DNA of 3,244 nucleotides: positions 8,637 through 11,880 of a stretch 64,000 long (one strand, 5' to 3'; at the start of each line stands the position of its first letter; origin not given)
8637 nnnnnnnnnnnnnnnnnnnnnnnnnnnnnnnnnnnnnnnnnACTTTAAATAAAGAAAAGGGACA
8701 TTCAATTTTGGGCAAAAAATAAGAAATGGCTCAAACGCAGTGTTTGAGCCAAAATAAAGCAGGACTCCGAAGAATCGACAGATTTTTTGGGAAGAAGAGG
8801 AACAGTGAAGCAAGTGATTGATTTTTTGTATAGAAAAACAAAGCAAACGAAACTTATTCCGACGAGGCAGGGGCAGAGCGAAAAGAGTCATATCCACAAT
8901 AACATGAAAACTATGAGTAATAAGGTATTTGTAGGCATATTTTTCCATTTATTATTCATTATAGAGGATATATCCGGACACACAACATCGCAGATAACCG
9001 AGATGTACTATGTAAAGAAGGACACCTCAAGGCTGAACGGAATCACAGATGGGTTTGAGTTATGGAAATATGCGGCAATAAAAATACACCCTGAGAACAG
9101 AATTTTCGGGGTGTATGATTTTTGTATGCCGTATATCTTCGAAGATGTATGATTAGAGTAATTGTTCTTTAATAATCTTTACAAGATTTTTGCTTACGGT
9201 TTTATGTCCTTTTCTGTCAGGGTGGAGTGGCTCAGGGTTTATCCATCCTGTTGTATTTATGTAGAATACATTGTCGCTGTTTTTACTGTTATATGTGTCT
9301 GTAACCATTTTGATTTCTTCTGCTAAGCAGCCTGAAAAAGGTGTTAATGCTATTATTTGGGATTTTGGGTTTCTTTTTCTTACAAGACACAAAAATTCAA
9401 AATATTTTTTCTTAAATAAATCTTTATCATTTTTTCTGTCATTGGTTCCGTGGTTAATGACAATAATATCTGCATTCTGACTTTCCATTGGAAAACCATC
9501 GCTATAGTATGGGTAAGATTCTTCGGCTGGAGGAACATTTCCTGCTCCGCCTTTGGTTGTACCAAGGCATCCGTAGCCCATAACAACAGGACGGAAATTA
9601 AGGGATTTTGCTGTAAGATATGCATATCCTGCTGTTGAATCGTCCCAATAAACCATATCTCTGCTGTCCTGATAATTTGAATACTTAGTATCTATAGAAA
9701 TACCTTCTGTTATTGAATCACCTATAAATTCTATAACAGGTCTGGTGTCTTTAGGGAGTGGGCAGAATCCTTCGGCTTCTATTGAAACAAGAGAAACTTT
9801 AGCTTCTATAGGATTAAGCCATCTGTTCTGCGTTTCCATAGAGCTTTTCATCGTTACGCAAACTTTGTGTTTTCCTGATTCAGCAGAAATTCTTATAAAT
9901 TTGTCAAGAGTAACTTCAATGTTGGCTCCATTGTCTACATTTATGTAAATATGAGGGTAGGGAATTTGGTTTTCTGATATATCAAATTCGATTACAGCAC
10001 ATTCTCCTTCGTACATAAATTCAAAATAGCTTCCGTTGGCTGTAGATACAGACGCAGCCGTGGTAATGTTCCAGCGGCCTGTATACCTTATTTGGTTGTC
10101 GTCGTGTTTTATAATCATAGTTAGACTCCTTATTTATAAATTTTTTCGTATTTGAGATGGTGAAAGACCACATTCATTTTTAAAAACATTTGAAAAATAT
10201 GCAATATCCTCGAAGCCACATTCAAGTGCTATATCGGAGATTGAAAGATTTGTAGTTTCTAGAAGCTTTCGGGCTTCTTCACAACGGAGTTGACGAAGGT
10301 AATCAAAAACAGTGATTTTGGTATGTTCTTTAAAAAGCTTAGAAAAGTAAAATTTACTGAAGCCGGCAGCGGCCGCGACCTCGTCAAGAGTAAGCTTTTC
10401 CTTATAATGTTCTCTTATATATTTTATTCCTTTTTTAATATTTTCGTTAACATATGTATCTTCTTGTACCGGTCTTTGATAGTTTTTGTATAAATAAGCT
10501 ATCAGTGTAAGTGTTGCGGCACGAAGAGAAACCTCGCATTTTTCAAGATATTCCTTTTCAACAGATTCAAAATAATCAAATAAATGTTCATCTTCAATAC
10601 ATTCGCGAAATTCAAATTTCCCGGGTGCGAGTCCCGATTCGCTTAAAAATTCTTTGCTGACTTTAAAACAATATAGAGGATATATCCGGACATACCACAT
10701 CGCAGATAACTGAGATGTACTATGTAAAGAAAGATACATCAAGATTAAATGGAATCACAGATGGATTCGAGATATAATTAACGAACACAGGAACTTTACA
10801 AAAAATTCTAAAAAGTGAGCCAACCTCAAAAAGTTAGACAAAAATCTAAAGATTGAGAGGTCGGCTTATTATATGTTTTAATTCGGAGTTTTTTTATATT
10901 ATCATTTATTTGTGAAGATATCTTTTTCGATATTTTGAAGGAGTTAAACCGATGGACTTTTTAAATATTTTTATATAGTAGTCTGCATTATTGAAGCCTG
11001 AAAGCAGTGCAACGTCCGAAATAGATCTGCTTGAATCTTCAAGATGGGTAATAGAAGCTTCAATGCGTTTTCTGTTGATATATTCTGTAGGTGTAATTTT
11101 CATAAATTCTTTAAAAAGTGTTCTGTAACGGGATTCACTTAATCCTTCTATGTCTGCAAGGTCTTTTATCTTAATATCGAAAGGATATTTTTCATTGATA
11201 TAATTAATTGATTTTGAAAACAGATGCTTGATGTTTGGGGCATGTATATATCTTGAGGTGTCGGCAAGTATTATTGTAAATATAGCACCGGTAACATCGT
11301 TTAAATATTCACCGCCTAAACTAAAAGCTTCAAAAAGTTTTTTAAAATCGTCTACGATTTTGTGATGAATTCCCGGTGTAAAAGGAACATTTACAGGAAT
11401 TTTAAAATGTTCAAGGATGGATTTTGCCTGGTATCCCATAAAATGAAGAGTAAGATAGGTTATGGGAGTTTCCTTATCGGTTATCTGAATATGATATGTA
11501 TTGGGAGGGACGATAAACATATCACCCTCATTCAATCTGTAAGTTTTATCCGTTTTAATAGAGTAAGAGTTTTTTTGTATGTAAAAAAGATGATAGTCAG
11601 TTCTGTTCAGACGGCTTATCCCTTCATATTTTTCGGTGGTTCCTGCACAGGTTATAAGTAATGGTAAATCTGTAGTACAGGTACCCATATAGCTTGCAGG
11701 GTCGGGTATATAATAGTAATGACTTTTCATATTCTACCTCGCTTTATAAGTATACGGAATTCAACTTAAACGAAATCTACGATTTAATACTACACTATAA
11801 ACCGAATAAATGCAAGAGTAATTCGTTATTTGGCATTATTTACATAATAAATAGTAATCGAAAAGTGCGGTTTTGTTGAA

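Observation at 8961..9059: R2: duplicated 99-bp segment whose differences are all synonymous, a hidden small-protein gene or gene fragment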

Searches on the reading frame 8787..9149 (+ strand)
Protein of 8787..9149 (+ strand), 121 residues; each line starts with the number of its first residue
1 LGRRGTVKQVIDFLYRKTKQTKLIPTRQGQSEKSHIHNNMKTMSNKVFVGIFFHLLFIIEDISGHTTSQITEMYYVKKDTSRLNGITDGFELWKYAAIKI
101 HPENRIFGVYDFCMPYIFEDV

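Call 6: search_protein_families(library=pfam, proteins=[window:8787-9149:+], max_evalue=10)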
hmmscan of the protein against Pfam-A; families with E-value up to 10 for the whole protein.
window:8787-9149:+ (121 aa): 0 families

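Call 7: search_protein_families(library=phrogs, proteins=[window:8787-9149:+], max_evalue=10)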
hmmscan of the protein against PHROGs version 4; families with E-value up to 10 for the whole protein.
window:8787-9149:+ (121 aa): 1 family
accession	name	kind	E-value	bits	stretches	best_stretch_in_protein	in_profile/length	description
phrog_26298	-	head and packaging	0.22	12.7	1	43-77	16-50/114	virion structural protein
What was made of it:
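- There is no Pfam or meaningful PHROG hit for the non-integrase parts (calls 6, 7).
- Tried and rejected: No usable hit, because the peptide is too short (calls 6, 7).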

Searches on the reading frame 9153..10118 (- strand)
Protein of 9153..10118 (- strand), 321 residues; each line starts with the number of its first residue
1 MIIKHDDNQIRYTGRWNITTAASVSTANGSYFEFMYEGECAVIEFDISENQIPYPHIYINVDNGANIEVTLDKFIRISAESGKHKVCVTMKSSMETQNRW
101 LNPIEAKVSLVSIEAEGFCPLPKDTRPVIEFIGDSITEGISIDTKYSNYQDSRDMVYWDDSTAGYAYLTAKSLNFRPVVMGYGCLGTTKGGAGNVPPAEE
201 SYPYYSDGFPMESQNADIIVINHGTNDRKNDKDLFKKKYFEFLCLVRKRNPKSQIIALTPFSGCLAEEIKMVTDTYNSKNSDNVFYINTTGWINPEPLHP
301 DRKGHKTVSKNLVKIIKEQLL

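Call 6: search_protein_families(library=pfam, proteins=[window:9153-10118:-], max_evalue=10)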
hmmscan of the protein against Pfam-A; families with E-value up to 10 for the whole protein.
window:9153-10118:- (321 aa): 3 families
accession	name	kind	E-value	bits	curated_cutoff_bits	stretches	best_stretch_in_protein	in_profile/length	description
PF13472.12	Lipase_GDSL_2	-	1.7e-10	42.1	32.9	1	131-306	1-177/178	GDSL-like Lipase/Acylhydrolase family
PF00657.28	Lipase_GDSL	-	3.2e-05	24.6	23.6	1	129-289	1-173/208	GDSL-like Lipase/Acylhydrolase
PF16570.11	GramPos_pilinD3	-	0.036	15.2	27.2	0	26-71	74-119/162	Gram-positive pilin backbone subunit 3, Cna-B-like domain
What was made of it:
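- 9153..10118 (-): GDSL/SGNH hydrolase gene, cargo lying between the two remnants. PF13472, 1.7e-10 (call 6).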

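Call 43: find_encoding_contigs(protein=window:9153-10118:-, flank=10000, max_places=10)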
Protein window:9153-10118:- (321 aa): no gene with exactly this product is on record in the collection.

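Call 69: find_homologous_proteins(query=window:9153-10118:-, max_evalue=1e-30)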
Query window:9153-10118:- (321 aa): 369 proteins with E <= 1e-30 among 1498 candidates; the best 120 are listed.
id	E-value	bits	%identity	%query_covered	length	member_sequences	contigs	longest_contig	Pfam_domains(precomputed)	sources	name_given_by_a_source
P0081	1.6e-212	723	97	100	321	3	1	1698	PF13472.13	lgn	-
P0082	5.6e-162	557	73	100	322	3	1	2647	PF13472.13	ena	-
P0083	8.6e-160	549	71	100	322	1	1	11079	PF13472.13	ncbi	-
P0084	2.3e-158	545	73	100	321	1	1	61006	PF13472.13,PF00657.29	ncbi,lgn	-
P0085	1.7e-157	542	72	100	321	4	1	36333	PF13472.13,PF00657.29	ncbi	-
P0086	6.8e-156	537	71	100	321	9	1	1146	PF13472.13,PF00657.29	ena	-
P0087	8.7e-156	536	70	100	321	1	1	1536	PF13472.13,PF00657.29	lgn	-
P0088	1.0e-155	536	71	100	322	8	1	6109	PF13472.13,PF00657.29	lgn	-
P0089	1.1e-155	536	70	99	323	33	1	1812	PF13472.13,PF00657.29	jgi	-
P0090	2.0e-155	535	71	100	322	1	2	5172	PF13472.13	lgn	-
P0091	4.3e-154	531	70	100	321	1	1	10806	PF13472.13,PF00657.29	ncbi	-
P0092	4.9e-154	531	70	100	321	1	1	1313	PF13472.13,PF00657.29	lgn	-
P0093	9.4e-154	530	71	100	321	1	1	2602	PF13472.13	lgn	-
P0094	9.4e-153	526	69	100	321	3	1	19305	PF13472.13,PF00657.29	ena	-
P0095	9.9e-153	526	70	100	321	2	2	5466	PF13472.13,PF00657.29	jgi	-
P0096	7.3e-152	523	69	100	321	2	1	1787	PF13472.13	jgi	-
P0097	1.0e-151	523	69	100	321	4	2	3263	PF13472.13,PF00657.29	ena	-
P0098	1.1e-151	523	70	100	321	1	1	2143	PF13472.13,PF00657.29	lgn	-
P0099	2.0e-151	522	68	100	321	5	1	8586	PF13472.13,PF00657.29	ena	-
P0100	5.8e-151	520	71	100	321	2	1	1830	PF13472.13,PF00657.29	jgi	jgi:lysophospholipase L1-like esterase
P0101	5.9e-151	520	67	100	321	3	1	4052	PF13472.13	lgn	-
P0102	6.0e-151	520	68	100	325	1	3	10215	PF13472.13,PF00657.29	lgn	-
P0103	1.6e-150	519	68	100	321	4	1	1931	PF13472.13,PF00657.29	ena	-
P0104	6.6e-150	517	69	100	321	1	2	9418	PF13472.13,PF00657.29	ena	-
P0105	9.1e-150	516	69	100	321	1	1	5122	PF13472.13,PF00657.29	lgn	-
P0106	1.6e-149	516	68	100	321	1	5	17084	PF13472.13,PF00657.29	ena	-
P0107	4.5e-149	514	69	100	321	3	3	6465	PF13472.13,PF00657.29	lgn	-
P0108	8.0e-149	513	68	100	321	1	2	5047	PF13472.13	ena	-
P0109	1.8e-148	512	69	100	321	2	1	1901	PF13472.13,PF00657.29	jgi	-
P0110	2.3e-148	512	69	100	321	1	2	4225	PF13472.13,PF00657.29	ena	-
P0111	1.6e-147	509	69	100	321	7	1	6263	PF13472.13,PF00657.29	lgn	-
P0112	3.2e-147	508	68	99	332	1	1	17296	PF13472.13,PF00657.29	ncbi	-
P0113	7.8e-146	504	68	100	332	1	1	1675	PF13472.13,PF00657.29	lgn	-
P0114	1.6e-145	503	68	100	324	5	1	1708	PF13472.13,PF00657.29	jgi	-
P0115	3.9e-145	501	68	100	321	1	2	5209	PF13472.13,PF00657.29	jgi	-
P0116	7.3e-145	500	68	100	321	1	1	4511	PF13472.13,PF00657.29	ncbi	-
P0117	9.6e-145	500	68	100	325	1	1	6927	PF13472.13,PF00657.29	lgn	-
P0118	1.6e-144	499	68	99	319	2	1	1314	PF13472.13,PF00657.29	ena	-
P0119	3.5e-144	498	67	100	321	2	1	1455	PF13472.13,PF00657.29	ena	-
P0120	4.5e-143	494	65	100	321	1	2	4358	PF13472.13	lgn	-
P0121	7.3e-143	494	66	100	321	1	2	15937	PF13472.13,PF00657.29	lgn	-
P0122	8.0e-142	490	67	100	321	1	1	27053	PF13472.13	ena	-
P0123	1.1e-141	490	66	99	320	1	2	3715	PF13472.13,PF00657.29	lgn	-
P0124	2.6e-141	489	66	100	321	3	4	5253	PF13472.13,PF00657.29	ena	-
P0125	2.7e-141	489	64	100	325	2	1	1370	PF13472.13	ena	-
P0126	6.2e-141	487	65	100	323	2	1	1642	PF13472.13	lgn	-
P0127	7.2e-141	487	66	100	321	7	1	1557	PF13472.13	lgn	-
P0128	7.4e-141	487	65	99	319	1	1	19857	PF13472.13,PF00657.29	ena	-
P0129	1.0e-140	487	66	100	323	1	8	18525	PF13472.13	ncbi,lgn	-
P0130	1.0e-138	480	63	100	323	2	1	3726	PF13472.13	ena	-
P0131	2.2e-138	479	64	99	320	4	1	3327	PF13472.13,PF00657.29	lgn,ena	-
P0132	5.7e-138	478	64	100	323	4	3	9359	PF13472.13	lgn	-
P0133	1.6e-137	476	62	100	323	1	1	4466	PF13472.13,PF00657.29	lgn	-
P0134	6.5e-136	471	63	100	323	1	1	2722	PF13472.13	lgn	-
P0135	9.0e-136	471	62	100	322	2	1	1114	PF13472.13,PF00657.29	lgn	-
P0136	1.1e-135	470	65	99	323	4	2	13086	PF13472.13,PF00657.29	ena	-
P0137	1.4e-134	467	62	100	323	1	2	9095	PF13472.13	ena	-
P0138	1.5e-134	467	65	100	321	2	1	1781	PF13472.13,PF00657.29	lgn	-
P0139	6.4e-134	464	64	100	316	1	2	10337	PF13472.13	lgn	-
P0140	1.2e-133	464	63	100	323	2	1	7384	PF13472.13,PF00657.29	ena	-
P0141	2.2e-133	463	62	100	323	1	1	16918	PF13472.13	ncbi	-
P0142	2.5e-133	462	62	100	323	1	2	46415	PF13472.13,PF00657.29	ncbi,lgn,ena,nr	ncbi:MAG: hypothetical protein IKU40_08280 [Clostridia bacterium]|nr:hypothetical protein [Clostridi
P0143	5.2e-133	461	62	100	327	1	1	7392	PF13472.13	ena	-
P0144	8.2e-133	461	63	100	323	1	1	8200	PF13472.13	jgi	-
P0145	1.0e-132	460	64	100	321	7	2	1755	PF13472.13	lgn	-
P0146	3.0e-132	459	62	99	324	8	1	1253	PF13472.13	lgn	-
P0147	6.1e-132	458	62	100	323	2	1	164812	PF13472.13,PF00657.29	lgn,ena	-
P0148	1.8e-131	456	61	100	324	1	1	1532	PF13472.13,PF00657.29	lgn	-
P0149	5.2e-131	455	61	99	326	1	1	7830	PF13472.13,PF00657.29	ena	-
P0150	5.4e-131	455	60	100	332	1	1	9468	PF13472.13,PF00657.29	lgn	-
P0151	8.8e-131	454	62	99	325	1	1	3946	PF13472.13,PF00657.29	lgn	-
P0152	1.7e-130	453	62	100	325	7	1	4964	PF13472.13,PF00657.29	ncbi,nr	ncbi:MAG: hypothetical protein II333_05880 [Clostridia bacterium]|nr:hypothetical protein [Clostridi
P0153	2.1e-130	453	61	100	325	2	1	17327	PF13472.13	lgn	-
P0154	6.9e-130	451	62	100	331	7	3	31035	PF13472.13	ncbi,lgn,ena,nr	ncbi:MAG: hypothetical protein IJB20_01195 [Clostridia bacterium]|nr:hypothetical protein [Clostridi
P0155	1.2e-129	450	61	100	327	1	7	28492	PF13472.13,PF00657.29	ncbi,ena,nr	ncbi:MAG: hypothetical protein IJ480_04880 [Clostridia bacterium]|nr:hypothetical protein [Clostridi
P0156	2.0e-129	450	61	97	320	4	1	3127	PF13472.13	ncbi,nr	ncbi:MAG: hypothetical protein IKY52_13645, partial [Clostridia bacterium]|nr:hypothetical protein [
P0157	4.3e-129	449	61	100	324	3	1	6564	PF13472.13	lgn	-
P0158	1.0e-128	447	64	100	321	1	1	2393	PF13472.13,PF00657.29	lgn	-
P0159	4.0e-128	445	61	100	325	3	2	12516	PF13472.13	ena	-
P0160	4.9e-128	445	60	99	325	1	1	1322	PF13472.13,PF00657.29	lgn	-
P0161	1.0e-127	444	60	99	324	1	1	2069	PF13472.13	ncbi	-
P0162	1.1e-126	441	61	100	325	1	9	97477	PF13472.13,PF00657.29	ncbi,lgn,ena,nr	ncbi:MAG: hypothetical protein J6A69_09130 [Clostridia bacterium]|nr:hypothetical protein [Clostridi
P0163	1.7e-126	440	60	99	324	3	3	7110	PF13472.13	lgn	-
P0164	3.2e-126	439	60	100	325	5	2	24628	PF13472.13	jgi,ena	-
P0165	7.5e-126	438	60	100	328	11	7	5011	PF13472.13,PF00657.29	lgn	-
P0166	2.1e-125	436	60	99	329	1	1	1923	PF13472.13,PF00657.29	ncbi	-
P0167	2.3e-125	436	59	100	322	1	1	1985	PF13472.13,PF00657.29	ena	-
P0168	3.5e-125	436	59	99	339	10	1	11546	PF13472.13,PF00657.29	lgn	-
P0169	4.0e-125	436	59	99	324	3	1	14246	PF13472.13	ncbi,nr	ncbi:MAG: hypothetical protein IKV57_00715 [Clostridia bacterium]|nr:hypothetical protein [Clostridi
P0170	8.6e-124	431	59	100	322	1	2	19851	PF13472.13,PF00657.29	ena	-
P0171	2.0e-123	430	60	100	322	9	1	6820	PF13472.13,PF00657.29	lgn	-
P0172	6.9e-123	428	60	100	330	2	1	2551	PF13472.13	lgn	-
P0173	2.5e-122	426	59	100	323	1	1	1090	PF13472.13,PF00657.29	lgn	-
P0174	5.9e-121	422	57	100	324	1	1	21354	PF13472.13,PF00657.29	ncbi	-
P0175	7.0e-121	422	57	100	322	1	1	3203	PF13472.13,PF00657.29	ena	-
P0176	9.3e-121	421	59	99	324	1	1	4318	PF13472.13,PF00657.29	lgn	-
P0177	1.1e-120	421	58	100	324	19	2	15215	PF13472.13,PF00657.29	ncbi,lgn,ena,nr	ncbi:MAG: hypothetical protein IJB52_15885 [Clostridia bacterium]|nr:hypothetical protein [Clostridi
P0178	2.0e-120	420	58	99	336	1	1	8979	PF13472.13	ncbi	ncbi:MAG: GDSL-type esterase/lipase family protein [Eubacteriales bacterium]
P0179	5.5e-120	419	56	100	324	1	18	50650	PF13472.13,PF00657.29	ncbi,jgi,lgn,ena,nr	ncbi:MAG: hypothetical protein E7631_05885 [Ruminococcaceae bacterium]|nr:hypothetical protein [Osci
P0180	1.2e-119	418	56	100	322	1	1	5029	PF13472.13,PF00657.29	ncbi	-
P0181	6.5e-119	415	57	100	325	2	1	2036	PF13472.13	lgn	-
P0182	1.2e-118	414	54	100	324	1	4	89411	PF13472.13,PF00657.29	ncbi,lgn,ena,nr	ncbi:MAG: hypothetical protein IJ325_00140 [Clostridia bacterium]|nr:hypothetical protein [Clostridi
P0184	2.4e-116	407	57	100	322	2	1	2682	PF13472.13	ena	-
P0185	1.5e-115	404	56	100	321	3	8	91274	PF13472.13,PF00657.29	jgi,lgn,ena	-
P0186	3.1e-115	403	56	99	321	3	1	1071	PF13472.13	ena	-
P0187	2.2e-114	400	54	100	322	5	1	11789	PF13472.13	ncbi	-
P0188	1.1e-113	398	57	100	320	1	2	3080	PF13472.13,PF00657.29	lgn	-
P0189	6.9e-113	395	55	100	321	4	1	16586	PF13472.13,PF00657.29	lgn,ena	-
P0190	2.5e-112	393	54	100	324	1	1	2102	PF13472.13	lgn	-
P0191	5.1e-112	392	52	100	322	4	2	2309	PF13472.13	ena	-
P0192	8.4e-112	392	53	99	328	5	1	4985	PF13472.13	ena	-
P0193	5.5e-111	389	56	100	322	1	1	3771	PF13472.13,PF00657.29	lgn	-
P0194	7.8e-111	389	54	100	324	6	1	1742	PF13472.13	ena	-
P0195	4.3e-110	386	53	100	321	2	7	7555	PF13472.13,PF00657.29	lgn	-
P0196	4.8e-110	386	54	100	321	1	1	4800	PF13472.13,PF00657.29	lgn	-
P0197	7.2e-110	385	53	100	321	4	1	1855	PF13472.13,PF00657.29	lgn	-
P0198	2.1e-109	384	54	100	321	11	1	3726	PF13472.13,PF00657.29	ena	-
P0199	2.8e-109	383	54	100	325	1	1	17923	PF13472.13,PF00657.29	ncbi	-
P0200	7.3e-108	379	52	100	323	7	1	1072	PF13472.13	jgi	jgi:hypothetical protein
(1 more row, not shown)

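Call 70: find_encoding_contigs(protein=P0081, flank=10000)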
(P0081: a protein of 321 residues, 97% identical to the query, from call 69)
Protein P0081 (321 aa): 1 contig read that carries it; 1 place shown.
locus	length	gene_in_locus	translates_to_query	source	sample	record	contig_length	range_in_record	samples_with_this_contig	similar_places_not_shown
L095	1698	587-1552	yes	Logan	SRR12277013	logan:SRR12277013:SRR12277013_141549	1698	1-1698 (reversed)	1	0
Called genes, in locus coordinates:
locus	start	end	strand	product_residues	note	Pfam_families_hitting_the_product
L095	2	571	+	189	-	?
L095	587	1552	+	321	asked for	PF13472:Lipase_GDSL_2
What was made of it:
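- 9153..10118 (-): The L095 version is 97% identical (calls 69, 70).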

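Call 71: find_encoding_contigs(protein=P0084, flank=6000, max_places=3)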
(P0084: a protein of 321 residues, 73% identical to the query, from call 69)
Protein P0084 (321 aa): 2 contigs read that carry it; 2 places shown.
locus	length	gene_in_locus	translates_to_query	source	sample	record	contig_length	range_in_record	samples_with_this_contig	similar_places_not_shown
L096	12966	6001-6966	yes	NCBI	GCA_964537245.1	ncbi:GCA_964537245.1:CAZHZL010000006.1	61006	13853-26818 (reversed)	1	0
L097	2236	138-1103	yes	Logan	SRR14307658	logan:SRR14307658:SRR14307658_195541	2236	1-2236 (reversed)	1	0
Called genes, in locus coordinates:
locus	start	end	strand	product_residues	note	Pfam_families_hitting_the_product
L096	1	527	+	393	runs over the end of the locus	PF18975:DUF5711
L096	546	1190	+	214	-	PF02674:Colicin_V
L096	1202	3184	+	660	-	PF22745:Nlig-Ia, PF01653:DNA_ligase_aden, PF03120:OB_DNA_ligase, PF03119:DNA_ligase_ZBD, PF14520:HHH_5, PF12826:HHH_2, PF00533:BRCT, PF12738:PTCB-BRCT (weak), +1 more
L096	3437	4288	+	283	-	PF01522:Polysacc_deac_1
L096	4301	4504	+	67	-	PF07866:DUF1653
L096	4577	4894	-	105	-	PF05437:AzlD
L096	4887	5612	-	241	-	PF03591:AzlC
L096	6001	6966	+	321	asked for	PF00657:Lipase_GDSL (weak), PF13472:Lipase_GDSL_2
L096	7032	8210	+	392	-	PF00248:Aldo_ket_red, PF13746:Fer4_18 (faint), PF13183:Fer4_8 (faint), PF13187:Fer4_9, PF13534:Fer4_17 (weak)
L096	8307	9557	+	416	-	PF06134:RhaA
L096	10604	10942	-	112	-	PF12844:HTH_19, PF13560:HTH_31, PF01381:HTH_3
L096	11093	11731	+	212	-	PF02585:PIG-L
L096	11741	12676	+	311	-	PF00551:Formyl_trans_N, PF02911:Formyl_trans_C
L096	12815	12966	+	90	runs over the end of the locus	-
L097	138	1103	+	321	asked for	PF00657:Lipase_GDSL (weak), PF13472:Lipase_GDSL_2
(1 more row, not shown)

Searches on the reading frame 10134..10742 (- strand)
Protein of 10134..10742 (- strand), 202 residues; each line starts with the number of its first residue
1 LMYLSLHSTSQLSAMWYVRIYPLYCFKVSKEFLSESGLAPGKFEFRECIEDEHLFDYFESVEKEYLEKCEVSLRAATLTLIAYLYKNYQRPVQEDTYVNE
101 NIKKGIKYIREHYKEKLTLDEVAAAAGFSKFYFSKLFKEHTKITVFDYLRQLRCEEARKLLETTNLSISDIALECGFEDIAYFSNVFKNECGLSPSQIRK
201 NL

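Call 6: search_protein_families(library=pfam, proteins=[window:10134-10742:-], max_evalue=10)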
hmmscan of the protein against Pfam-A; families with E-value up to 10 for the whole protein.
window:10134-10742:- (202 aa): 4 families
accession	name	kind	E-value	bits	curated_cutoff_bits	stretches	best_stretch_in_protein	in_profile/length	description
PF00165.29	HTH_AraC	-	7.5e-27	93.3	26.6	2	161-200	1-42/42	Bacterial regulatory helix-turn-helix proteins, AraC family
PF12833.13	HTH_18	-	3.9e-24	85.2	33.6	1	123-200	2-79/80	Helix-turn-helix domain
PF00440.29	TetR_N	-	0.049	13.9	24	1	115-130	15-30/47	Bacterial regulatory proteins, tetR family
PF01381.28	HTH_3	-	0.053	14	23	1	106-144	1-37/55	Helix-turn-helix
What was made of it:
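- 10134..10673 (-): AraC-family regulator truncated at its 5' end (only the HTH half remains). The listed ORF runs on to 10742 only as antisense of copy b. PF00165 and PF12833 at residues 106-200 (call 6).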

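Call 68: find_encoding_contigs(protein=window:10134-10739:-, flank=10000, max_places=10)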
Protein window:10134-10739:- (201 aa): no gene with exactly this product is on record in the collection.
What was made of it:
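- Tried and rejected: Those for GDSL and the truncated AraC found nothing (calls 43, 68).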

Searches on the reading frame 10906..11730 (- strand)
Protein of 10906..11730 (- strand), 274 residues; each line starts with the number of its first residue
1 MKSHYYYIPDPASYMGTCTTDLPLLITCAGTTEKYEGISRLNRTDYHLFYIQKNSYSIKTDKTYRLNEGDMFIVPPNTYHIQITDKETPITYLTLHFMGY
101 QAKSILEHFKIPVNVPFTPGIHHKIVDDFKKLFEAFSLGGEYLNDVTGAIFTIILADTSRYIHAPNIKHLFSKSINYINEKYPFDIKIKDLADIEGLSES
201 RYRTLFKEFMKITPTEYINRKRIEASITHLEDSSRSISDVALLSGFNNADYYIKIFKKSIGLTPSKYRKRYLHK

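Call 6: search_protein_families(library=pfam, proteins=[window:10906-11730:-], max_evalue=10)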
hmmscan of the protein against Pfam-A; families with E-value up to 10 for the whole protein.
window:10906-11730:- (274 aa): 5 families
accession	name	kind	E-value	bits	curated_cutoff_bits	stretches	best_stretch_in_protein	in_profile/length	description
PF12833.13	HTH_18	-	6.9e-18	65.2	33.6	1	191-270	1-80/80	Helix-turn-helix domain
PF00165.29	HTH_AraC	-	5.1e-17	62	26.6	2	231-269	2-42/42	Bacterial regulatory helix-turn-helix proteins, AraC family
PF02311.25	AraC_binding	-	3.9e-06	27.1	21.1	1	61-111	40-90/135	AraC-like ligand binding domain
PF07883.17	Cupin_2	-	0.0021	18.2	27.2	1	61-94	35-68/70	Cupin domain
PF00190.28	Cupin_1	-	0.016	15.2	22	1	59-90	76-107/151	Cupin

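Call 44: find_encoding_contigs(protein=window:10906-11730:-, flank=10000, max_places=10)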
Protein window:10906-11730:- (274 aa): 1 contig read that carries it; 1 place shown.
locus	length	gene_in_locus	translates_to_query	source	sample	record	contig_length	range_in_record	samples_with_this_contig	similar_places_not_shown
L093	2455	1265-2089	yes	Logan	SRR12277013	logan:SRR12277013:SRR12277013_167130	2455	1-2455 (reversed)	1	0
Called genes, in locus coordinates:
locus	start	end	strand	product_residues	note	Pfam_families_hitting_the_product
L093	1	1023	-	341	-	?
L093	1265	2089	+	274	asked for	PF02311:AraC_binding (weak), PF00165:HTH_AraC (weak), PF12833:HTH_18, PF00165:HTH_AraC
